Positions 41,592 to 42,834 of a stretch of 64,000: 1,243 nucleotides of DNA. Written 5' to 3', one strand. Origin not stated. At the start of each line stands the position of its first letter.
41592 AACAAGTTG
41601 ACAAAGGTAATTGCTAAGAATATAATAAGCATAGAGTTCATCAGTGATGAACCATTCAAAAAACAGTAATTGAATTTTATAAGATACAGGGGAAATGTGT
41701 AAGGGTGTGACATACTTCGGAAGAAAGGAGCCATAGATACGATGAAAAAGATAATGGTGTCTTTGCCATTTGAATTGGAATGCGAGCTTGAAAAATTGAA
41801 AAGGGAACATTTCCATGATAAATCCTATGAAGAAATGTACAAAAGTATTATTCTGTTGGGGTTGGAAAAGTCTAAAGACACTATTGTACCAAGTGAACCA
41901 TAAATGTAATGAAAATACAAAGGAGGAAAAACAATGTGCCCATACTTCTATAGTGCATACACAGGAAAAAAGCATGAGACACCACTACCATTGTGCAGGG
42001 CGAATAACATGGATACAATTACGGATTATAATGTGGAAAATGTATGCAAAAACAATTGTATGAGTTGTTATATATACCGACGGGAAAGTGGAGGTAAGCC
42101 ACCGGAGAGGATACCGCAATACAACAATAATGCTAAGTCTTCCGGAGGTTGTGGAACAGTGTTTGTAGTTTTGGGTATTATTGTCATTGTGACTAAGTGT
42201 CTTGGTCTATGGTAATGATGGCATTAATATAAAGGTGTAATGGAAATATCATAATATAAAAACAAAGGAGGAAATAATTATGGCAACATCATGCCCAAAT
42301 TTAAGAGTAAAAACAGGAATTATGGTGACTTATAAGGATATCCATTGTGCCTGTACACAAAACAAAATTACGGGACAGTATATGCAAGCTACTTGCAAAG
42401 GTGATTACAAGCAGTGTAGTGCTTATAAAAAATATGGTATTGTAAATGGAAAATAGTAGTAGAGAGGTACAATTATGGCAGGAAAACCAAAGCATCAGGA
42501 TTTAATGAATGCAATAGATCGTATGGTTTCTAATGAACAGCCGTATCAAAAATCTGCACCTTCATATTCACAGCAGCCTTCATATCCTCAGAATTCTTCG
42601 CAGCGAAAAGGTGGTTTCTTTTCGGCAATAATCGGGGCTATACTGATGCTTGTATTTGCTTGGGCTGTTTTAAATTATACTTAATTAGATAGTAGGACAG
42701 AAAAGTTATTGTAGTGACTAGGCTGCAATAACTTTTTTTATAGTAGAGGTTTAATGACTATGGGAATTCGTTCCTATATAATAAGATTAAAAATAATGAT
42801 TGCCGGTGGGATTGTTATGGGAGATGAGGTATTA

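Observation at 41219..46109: Orphan gene island splitting the sigE-sigG sporulation sigma locus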

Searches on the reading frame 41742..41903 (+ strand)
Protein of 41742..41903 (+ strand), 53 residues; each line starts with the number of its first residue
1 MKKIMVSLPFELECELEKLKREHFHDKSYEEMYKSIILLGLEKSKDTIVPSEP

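Call 3: search_protein_families(library=pfam, max_evalue=0.1, proteins=[window:41742-41903:+])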
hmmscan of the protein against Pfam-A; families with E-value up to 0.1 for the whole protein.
window:41742-41903:+ (53 aa): 0 families

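Call 4: search_protein_families(library=padloc, max_evalue=0.1, proteins=[window:41742-41903:+])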
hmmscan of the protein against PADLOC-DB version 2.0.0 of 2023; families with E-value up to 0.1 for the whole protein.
window:41742-41903:+ (53 aa): 0 families

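Call 5: search_protein_families(library=phrogs, max_evalue=0.1, proteins=[window:41742-41903:+])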
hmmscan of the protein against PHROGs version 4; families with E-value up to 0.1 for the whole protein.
window:41742-41903:+ (53 aa): 1 family
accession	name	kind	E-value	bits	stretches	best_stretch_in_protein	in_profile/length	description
phrog_38821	-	unknown function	2.3e-06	28.6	1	2-48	6-52/56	-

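Call 6: search_protein_families(library=ncbifam, max_evalue=0.1, proteins=[window:41742-41903:+])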
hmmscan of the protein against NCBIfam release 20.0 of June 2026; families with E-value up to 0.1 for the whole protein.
window:41742-41903:+ (53 aa): 0 families

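Call 71: search_dna_similar(query=window:41742-41900:+, collection=phages, mode=protein, max_evalue=1, max_rows=15)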
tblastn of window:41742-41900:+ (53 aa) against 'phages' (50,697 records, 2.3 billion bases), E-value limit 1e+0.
No match.

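Call 88: list_cluster_members(proteins=[window:41351-41530:-, window:41742-41900:+, window:41934-42212:+, window:42280-42453:+, window:42475-42681:+, P0002, P0001, window:40373-40678:+, window:40685-41215:+])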
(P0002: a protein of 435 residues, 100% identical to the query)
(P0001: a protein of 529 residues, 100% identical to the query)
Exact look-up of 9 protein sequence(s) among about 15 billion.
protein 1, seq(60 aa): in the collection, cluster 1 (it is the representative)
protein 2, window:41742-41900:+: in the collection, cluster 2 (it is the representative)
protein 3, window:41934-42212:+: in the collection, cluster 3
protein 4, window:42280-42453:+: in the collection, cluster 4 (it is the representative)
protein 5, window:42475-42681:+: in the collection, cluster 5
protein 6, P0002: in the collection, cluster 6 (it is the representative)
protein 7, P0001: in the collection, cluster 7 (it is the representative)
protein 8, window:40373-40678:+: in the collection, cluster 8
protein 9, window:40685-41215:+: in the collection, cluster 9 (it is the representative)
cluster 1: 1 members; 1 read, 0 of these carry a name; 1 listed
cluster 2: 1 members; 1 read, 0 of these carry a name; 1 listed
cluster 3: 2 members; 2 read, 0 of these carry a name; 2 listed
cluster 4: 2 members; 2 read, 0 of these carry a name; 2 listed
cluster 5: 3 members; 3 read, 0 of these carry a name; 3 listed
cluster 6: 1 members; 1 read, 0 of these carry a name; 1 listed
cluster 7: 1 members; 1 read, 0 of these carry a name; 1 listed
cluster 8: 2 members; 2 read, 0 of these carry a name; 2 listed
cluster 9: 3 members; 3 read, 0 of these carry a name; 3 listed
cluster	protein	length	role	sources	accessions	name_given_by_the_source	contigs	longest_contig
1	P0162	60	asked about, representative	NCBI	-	-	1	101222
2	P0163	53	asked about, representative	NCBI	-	-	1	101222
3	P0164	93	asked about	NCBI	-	-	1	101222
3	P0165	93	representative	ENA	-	-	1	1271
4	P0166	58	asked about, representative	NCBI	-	-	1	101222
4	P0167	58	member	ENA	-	-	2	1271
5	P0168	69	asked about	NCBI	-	-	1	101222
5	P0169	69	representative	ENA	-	-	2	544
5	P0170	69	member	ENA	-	-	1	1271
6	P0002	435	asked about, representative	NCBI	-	-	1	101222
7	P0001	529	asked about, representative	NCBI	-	-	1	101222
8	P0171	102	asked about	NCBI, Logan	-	-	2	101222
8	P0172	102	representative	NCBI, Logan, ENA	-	-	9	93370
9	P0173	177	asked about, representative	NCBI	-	-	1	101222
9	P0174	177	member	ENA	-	-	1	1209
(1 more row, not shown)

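Call 94: search_solved_structures(query=window:41742-41900:+, max_evalue=10)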
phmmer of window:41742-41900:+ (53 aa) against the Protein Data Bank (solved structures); distinct sequences matched with E-value up to 10: 6.
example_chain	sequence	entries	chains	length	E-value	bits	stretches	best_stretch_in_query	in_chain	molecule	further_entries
5byo_A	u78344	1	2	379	0.0011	22.7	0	5-42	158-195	dTor_12x31L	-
4yxz_A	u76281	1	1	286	0.0022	21.8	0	4-42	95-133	dTor_9x31L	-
4y97_B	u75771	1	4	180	0.43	14.6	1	9-47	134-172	DNA polymerase alpha catalytic subunit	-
3ui3_A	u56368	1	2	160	0.55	14.3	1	5-48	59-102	Immunoglobulin G-binding protein G, Virulence-associated protein D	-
4yxy_A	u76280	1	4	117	1.3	13.2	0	15-42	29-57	dTor_9x31L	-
4bg5_A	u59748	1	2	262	1.5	13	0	11-44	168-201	BBA65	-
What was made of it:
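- On Ribbon-helix-helix transcriptional repressors: It has no Pfam, NCBIfam or PDB match (calls 3, 6, 94).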

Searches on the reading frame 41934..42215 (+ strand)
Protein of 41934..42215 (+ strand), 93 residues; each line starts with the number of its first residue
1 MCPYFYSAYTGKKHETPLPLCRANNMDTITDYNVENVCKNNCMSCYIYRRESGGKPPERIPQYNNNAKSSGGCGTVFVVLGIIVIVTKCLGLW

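Call 3: search_protein_families(library=pfam, max_evalue=0.1, proteins=[window:41934-42215:+])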
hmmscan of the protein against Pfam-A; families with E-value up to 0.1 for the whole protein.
window:41934-42215:+ (93 aa): 0 families

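Call 4: search_protein_families(library=padloc, max_evalue=0.1, proteins=[window:41934-42215:+])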
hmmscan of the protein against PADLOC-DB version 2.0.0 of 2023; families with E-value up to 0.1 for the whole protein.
window:41934-42215:+ (93 aa): 0 families

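Call 5: search_protein_families(library=phrogs, max_evalue=0.1, proteins=[window:41934-42215:+])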
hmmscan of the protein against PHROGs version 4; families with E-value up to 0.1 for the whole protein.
window:41934-42215:+ (93 aa): 1 family
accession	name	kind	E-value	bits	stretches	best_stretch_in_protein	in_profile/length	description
phrog_13559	-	unknown function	0.055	14.8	1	16-49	12-45/107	-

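Call 6: search_protein_families(library=ncbifam, max_evalue=0.1, proteins=[window:41934-42215:+])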
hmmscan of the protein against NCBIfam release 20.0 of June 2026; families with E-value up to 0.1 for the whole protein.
window:41934-42215:+ (93 aa): 0 families

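Call 72: search_dna_similar(query=window:41934-42212:+, collection=phages, mode=protein, max_evalue=1, max_rows=15)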
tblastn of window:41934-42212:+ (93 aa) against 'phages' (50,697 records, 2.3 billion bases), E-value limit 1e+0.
Records with a match: 2; places in all: 2; records where one place covers at least 80% of the query: 0.
Best place of each record, by identity: <60% 2.
By first word of the organism name: Burkholderia 2.
By host as written in the record: Burkholderia pseudomallei 2.
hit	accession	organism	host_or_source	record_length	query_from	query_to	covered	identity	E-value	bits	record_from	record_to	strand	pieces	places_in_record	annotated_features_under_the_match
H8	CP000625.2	Burkholderia phage phi644-2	Burkholderia pseudomallei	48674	1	37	40%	30.8%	9e-1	33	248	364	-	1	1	gp1, phage terminase, small subunit, P27 family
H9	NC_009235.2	Burkholderia phage phi644-2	Burkholderia pseudomallei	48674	1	37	40%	30.8%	9e-1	33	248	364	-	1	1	terminase small subunit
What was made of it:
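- Tried and rejected: RHH-B and p93 have none in phages (calls 71, 72).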

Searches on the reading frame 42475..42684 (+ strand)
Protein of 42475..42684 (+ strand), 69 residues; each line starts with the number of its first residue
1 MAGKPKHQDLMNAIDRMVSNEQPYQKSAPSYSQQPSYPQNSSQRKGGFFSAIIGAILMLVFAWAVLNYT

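Call 3: search_protein_families(library=pfam, max_evalue=0.1, proteins=[window:42475-42684:+])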
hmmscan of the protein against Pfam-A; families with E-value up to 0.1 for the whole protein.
window:42475-42684:+ (69 aa): 3 families
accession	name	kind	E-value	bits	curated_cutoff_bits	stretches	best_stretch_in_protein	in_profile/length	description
PF12734.12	CYSTM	-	0.0058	17.2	25.2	1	33-56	2-27/37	Cysteine-rich TM module stress tolerance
PF09850.14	DotU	-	0.014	15.4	27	1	3-68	137-204/205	Type VI secretion system protein DotU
PF19762.4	DUF6249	-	0.043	14.2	33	1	6-63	25-75/104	Domain of unknown function (DUF6249)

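Call 4: search_protein_families(library=padloc, max_evalue=0.1, proteins=[window:42475-42684:+])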
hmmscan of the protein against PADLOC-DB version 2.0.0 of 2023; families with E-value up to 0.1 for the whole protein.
window:42475-42684:+ (69 aa): 0 families

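Call 5: search_protein_families(library=phrogs, max_evalue=0.1, proteins=[window:42475-42684:+])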
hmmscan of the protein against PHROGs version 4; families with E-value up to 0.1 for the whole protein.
window:42475-42684:+ (69 aa): 0 families

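Call 6: search_protein_families(library=ncbifam, max_evalue=0.1, proteins=[window:42475-42684:+])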
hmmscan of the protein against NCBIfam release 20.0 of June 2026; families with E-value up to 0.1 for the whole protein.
window:42475-42684:+ (69 aa): 1 family
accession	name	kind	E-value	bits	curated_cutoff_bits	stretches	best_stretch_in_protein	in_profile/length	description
NF003146.0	PRK04081.1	equivalog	0.016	14.6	194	1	13-50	153-192/207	hypothetical protein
